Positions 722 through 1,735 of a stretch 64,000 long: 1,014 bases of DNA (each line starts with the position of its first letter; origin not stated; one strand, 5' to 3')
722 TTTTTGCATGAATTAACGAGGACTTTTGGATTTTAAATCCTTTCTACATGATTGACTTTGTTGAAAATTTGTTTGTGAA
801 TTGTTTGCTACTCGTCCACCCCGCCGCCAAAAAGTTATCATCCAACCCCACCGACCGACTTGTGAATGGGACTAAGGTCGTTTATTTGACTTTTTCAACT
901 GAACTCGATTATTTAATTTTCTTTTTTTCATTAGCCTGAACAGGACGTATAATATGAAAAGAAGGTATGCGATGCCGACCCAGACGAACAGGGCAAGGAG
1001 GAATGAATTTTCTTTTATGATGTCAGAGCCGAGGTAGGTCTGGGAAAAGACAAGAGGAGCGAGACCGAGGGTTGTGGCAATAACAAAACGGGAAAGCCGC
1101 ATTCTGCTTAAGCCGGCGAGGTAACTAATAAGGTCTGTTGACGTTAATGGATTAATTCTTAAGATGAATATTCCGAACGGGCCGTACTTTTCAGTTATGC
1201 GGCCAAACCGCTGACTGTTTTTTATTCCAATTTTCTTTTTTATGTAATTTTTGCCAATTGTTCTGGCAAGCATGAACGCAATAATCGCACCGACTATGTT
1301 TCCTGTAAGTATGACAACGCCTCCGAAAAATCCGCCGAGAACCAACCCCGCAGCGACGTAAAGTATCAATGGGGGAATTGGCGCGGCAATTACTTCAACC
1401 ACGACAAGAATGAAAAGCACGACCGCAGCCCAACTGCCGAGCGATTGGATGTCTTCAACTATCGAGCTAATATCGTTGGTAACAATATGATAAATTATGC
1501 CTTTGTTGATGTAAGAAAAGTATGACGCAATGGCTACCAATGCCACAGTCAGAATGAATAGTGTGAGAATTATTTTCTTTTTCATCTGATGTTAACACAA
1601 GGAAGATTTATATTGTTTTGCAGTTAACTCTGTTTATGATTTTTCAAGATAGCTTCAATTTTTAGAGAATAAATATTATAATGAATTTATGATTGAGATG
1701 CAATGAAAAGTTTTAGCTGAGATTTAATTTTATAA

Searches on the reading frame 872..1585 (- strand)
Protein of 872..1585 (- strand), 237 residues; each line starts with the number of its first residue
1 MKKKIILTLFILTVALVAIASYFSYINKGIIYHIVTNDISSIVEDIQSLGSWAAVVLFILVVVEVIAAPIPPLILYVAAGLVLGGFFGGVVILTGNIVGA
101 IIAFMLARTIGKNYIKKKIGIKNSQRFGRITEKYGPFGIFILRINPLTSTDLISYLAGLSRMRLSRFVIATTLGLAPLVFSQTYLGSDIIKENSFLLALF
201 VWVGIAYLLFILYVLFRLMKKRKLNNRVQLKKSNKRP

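Call 28: find_encoding_contigs(protein=window:872-1585:-, flank=10000, max_places=6)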
Protein window:872-1585:- (237 aa): 24 contigs read that carry it; 2 places shown.
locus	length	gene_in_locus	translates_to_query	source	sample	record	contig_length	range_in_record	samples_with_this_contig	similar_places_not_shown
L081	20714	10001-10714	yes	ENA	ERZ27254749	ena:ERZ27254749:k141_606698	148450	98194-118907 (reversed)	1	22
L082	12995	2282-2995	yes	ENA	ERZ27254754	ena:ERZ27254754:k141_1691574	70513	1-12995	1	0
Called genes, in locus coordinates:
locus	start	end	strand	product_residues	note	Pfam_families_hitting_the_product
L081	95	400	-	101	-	-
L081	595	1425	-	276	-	PF00480:ROK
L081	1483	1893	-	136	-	PF00127:Copper-bind (weak)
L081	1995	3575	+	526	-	PF19077:Big_13 (faint)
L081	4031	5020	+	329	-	PF00044:Gp_dh_N, PF02800:Gp_dh_C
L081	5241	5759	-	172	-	-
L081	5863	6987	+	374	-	PF00162:PGK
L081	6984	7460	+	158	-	PF05168:HEPN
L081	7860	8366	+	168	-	PF01909:NTP_transf_2 (weak), PF18765:Polbeta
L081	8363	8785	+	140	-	-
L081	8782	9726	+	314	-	PF00294:PfkB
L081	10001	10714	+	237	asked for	PF09335:VTT_dom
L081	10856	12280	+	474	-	PF07690:MFS_1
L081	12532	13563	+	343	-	PF01734:Patatin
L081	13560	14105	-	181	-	PF13207:AAA_17, PF13238:AAA_18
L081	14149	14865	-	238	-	-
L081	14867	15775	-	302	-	PF01145:Band_7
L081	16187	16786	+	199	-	PF03876:SHS2_Rpb7-N, PF00575:S1 (weak)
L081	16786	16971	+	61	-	PF06093:Spt4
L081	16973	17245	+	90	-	PF01282:Ribosomal_S24e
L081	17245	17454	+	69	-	PF01599:Ribosomal_S27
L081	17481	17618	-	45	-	-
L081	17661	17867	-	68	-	-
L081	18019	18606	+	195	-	-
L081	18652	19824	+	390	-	PF04041:Glyco_hydro_130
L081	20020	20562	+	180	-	-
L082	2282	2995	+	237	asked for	PF09335:VTT_dom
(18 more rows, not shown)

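Call 29: find_encoding_contigs(protein=L081:20020-20562:+, flank=10000, max_places=2)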
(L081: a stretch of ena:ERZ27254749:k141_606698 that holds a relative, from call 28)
Protein L081:20020-20562:+ (180 aa): 24 contigs read that carry it; 2 places shown.
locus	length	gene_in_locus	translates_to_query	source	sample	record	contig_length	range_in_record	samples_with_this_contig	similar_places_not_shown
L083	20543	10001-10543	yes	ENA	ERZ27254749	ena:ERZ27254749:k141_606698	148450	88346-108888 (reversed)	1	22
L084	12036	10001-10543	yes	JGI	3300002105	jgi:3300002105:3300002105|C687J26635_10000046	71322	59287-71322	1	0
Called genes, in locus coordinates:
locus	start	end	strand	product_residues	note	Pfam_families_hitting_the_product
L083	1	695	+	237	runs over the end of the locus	PF09335:VTT_dom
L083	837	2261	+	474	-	PF07690:MFS_1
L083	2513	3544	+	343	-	PF01734:Patatin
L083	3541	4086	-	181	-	PF13207:AAA_17, PF13238:AAA_18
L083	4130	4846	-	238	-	-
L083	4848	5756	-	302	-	PF01145:Band_7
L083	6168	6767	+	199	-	PF03876:SHS2_Rpb7-N, PF00575:S1 (weak)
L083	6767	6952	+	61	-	PF06093:Spt4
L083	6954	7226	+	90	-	PF01282:Ribosomal_S24e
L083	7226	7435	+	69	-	PF01599:Ribosomal_S27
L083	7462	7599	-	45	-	-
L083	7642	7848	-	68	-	-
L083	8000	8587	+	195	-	-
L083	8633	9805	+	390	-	PF04041:Glyco_hydro_130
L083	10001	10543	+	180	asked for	-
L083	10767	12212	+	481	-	PF00270:DEAD, PF04851:ResIII, PF00271:Helicase_C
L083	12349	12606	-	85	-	-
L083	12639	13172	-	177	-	PF09335:VTT_dom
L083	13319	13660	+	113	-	-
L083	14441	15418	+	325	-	PF02616:SMC_ScpA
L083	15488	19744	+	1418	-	PF08450:SGL (weak), PF01436:NHL (weak), PF17170:DUF5128 (weak), PF00041:fn3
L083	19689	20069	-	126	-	PF07760:DUF1616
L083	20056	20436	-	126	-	-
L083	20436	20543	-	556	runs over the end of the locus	-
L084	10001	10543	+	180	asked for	-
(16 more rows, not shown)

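Call 52: find_encoding_contigs(protein=L083:20056-20436:-, flank=10000, max_places=2)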
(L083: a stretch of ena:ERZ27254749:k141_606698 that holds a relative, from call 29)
Protein L083:20056-20436:- (126 aa): 24 contigs read that carry it; 2 places shown.
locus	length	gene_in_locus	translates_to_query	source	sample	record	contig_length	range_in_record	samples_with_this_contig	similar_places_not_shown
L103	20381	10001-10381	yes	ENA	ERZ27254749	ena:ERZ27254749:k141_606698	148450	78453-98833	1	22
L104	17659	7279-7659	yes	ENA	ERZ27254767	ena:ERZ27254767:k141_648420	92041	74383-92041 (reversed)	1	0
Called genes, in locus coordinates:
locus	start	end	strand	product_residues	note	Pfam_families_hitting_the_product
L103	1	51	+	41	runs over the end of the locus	-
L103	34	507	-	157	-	-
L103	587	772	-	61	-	-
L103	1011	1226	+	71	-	PF18929:DUF5678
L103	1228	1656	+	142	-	PF13650:Asp_protease_2 (weak), PF13975:gag-asp_proteas (faint)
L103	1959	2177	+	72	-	PF04255:DUF433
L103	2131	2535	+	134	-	PF01927:Mut7-C (weak), PF18478:PIN_10, PF18480:DUF5615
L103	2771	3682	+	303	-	PF02498:Bro-N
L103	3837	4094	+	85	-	PF15919:HicB_lk_antitox (weak)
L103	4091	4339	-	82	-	PF07927:HicA_toxin (weak)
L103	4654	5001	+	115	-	-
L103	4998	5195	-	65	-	-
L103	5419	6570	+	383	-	PF03706:LPG_synthase_TM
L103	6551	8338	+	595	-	PF13231:PMT_2 (weak)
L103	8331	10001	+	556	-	-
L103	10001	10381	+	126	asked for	-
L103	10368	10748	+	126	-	PF07760:DUF1616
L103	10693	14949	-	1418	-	PF08450:SGL (weak), PF01436:NHL (weak), PF17170:DUF5128 (weak), PF00041:fn3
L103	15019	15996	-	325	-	PF02616:SMC_ScpA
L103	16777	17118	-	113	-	-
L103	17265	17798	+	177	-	PF09335:VTT_dom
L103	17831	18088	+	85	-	-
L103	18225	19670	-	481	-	PF00270:DEAD, PF04851:ResIII, PF00271:Helicase_C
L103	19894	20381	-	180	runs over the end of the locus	-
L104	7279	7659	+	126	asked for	-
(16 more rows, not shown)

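Call 79: find_encoding_contigs(protein=L103:34-507:-, flank=10000, max_places=2)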
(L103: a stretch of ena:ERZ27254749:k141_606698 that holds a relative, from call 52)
Protein L103:34-507:- (157 aa): 24 contigs read that carry it; 2 places shown.
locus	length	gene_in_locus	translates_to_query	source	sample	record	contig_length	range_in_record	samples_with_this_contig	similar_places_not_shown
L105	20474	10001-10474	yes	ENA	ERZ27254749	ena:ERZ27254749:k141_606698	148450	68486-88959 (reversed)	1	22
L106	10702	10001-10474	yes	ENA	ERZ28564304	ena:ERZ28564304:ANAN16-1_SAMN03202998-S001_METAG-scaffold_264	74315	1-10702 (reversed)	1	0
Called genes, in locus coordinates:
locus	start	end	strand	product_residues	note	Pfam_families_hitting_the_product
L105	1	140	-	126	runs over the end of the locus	PF07760:DUF1616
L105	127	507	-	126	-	-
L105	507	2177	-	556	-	-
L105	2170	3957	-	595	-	PF13231:PMT_2 (weak)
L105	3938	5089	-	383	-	PF03706:LPG_synthase_TM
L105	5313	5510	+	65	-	-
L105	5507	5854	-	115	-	-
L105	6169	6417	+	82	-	PF07927:HicA_toxin (weak)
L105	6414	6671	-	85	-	PF15919:HicB_lk_antitox (weak)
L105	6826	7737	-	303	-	PF02498:Bro-N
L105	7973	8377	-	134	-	PF01927:Mut7-C (weak), PF18478:PIN_10, PF18480:DUF5615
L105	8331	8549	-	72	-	PF04255:DUF433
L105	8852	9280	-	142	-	PF13650:Asp_protease_2 (weak), PF13975:gag-asp_proteas (faint)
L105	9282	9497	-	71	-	PF18929:DUF5678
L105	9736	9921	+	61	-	-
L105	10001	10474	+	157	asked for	-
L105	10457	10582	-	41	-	-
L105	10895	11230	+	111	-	-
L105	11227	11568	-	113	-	-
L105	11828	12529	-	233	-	PF13489:Methyltransf_23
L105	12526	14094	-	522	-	-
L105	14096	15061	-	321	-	PF00535:Glycos_transf_2, PF10111:Glyco_tranf_2_2, PF13641:Glyco_tranf_2_3 (weak)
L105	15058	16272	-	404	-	PF13439:Glyco_transf_4, PF13477:Glyco_trans_4_2, PF13579:Glyco_trans_4_4, PF00534:Glycos_transf_1, PF13524:Glyco_trans_1_2 (weak), PF13692:Glyco_trans_1_4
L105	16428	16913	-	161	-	-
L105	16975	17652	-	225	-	PF01936:NYN (weak)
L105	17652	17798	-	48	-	-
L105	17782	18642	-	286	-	PF01909:NTP_transf_2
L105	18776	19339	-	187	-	-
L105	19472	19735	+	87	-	-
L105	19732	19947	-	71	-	PF07927:HicA_toxin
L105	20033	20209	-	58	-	-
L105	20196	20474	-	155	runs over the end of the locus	-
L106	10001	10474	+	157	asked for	-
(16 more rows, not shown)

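Call 80: find_encoding_contigs(protein=L105:19732-19947:-, flank=10000, max_places=1)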
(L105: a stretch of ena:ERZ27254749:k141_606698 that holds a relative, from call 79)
Protein L105:19732-19947:- (71 aa): 24 contigs read that carry it; 1 place shown.
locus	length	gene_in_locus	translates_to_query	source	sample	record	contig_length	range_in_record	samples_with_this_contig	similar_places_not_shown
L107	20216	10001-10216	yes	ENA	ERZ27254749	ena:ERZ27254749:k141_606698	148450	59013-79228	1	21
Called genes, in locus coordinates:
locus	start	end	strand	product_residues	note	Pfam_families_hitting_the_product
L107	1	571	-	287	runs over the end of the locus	-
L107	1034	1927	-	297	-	-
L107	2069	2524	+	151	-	-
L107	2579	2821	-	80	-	-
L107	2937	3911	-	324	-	-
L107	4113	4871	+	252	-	-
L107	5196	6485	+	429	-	-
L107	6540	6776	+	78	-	-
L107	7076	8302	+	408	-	PF00535:Glycos_transf_2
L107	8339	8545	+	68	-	-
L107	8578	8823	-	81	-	-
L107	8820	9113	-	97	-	PF18810:PBECR2 (weak)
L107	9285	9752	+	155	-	-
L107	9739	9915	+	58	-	-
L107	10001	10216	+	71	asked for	PF07927:HicA_toxin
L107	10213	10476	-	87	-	-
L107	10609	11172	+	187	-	-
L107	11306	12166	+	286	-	PF01909:NTP_transf_2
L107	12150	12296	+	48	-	-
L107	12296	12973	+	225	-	PF01936:NYN (weak)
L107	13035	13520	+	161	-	-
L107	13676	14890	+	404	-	PF13439:Glyco_transf_4, PF13477:Glyco_trans_4_2, PF13579:Glyco_trans_4_4, PF00534:Glycos_transf_1, PF13524:Glyco_trans_1_2 (weak), PF13692:Glyco_trans_1_4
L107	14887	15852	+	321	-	PF00535:Glycos_transf_2, PF10111:Glyco_tranf_2_2, PF13641:Glyco_tranf_2_3 (weak)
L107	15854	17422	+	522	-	-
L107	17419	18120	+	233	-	PF13489:Methyltransf_23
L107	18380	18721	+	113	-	-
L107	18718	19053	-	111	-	-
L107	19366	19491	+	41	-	-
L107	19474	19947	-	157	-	-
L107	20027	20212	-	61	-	-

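Call 86: find_encoding_contigs(protein=L107:1034-1927:-, flank=10000, max_places=1)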
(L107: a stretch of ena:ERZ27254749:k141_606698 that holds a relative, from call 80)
Protein L107:1034-1927:- (297 aa): 24 contigs read that carry it; 1 place shown.
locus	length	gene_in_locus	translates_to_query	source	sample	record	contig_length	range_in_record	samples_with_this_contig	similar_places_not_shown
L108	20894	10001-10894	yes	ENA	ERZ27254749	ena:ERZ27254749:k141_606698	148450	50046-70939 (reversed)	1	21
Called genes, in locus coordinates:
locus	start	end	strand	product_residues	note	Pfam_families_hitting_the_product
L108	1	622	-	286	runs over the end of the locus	PF01909:NTP_transf_2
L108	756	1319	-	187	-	-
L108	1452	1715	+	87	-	-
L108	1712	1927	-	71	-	PF07927:HicA_toxin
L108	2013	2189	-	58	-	-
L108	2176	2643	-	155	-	-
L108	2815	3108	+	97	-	PF18810:PBECR2 (weak)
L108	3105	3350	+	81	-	-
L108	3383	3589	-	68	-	-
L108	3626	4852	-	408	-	PF00535:Glycos_transf_2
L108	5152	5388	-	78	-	-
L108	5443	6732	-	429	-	-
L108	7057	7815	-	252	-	-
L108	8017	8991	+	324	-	-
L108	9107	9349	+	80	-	-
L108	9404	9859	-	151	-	-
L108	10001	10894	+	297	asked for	-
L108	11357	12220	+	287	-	-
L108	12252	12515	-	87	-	PF05016:ParE_toxin (weak)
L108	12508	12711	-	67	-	-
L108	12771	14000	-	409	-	PF13393:tRNA-synt_His, PF01409:tRNA-synt_2d (weak), PF00587:tRNA-synt_2b (weak), PF03129:HGTP_anticodon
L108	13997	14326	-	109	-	PF02452:PemK_toxin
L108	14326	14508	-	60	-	-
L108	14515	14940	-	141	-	-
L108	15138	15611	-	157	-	-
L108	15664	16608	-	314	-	-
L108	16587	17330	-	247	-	-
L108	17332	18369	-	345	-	-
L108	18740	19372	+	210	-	PF01694:Rhomboid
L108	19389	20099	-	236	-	-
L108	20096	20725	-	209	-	-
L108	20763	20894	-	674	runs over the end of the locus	-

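Call 89: find_encoding_contigs(protein=L108:20096-20725:-, flank=10000, max_places=1)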
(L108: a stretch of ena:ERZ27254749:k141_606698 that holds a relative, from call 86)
Protein L108:20096-20725:- (209 aa): 24 contigs read that carry it; 1 place shown.
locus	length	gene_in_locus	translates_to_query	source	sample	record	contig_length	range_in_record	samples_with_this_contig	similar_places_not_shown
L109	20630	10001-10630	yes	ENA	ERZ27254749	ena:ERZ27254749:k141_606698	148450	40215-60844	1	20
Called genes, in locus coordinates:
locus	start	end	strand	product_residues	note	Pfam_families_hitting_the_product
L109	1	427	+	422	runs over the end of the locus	PF13020:NOV_C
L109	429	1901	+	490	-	PF12161:HsdM_N, PF02384:N6_Mtase, PF01170:UPF0020, PF20473:MmeI_Mtase (weak), PF07669:Eco57I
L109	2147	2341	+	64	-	-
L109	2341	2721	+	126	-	-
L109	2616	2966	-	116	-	PF00535:Glycos_transf_2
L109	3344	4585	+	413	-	PF02661:Fic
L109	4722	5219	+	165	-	-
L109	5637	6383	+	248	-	-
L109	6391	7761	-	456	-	PF07690:MFS_1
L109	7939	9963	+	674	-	-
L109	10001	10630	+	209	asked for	-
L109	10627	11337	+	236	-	-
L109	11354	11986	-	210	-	PF01694:Rhomboid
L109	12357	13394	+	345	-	-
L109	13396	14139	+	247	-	-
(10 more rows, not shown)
